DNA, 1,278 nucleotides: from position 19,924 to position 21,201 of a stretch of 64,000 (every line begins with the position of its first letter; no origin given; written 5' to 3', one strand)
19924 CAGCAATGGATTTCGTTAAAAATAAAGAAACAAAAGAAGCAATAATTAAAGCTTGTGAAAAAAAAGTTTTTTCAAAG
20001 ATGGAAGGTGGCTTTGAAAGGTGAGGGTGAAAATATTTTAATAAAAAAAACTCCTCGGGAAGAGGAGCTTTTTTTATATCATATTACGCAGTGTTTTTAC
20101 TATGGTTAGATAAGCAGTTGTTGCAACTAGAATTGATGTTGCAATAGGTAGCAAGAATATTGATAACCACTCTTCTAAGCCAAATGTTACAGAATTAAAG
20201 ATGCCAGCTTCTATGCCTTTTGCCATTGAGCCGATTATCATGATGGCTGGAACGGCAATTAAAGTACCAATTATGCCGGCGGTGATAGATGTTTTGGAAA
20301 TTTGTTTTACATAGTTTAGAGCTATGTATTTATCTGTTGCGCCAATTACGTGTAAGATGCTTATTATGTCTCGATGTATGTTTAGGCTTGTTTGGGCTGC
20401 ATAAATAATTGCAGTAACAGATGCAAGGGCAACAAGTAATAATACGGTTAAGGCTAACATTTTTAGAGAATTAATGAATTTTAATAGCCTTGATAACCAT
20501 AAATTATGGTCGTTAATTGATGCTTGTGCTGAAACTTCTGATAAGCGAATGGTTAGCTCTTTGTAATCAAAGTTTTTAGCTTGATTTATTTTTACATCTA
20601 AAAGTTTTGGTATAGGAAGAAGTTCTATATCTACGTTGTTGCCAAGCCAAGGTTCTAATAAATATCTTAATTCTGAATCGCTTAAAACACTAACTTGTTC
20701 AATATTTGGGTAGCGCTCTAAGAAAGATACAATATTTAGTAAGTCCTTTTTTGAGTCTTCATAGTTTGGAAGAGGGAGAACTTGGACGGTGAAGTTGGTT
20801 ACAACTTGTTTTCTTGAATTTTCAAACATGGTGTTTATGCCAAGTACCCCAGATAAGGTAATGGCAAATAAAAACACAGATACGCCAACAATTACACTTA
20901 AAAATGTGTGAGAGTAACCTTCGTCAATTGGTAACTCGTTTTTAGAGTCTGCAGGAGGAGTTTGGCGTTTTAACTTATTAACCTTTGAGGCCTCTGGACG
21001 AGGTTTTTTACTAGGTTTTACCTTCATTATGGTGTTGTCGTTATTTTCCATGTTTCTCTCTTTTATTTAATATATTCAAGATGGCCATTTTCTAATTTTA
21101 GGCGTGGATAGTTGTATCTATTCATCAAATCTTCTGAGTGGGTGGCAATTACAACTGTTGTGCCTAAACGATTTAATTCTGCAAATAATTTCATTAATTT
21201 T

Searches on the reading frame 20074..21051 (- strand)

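Call 48: search_protein_families(library=pfam, proteins=[window:20074-21051:-], max_evalue=0.001)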
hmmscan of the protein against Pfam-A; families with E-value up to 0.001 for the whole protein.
window:20074-21051:- (325 aa): 1 family
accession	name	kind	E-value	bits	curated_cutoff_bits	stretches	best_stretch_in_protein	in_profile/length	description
PF02687.27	FtsX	-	1.8e-06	28.4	25.5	1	203-319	3-117/120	FtsX-like permease C-terminal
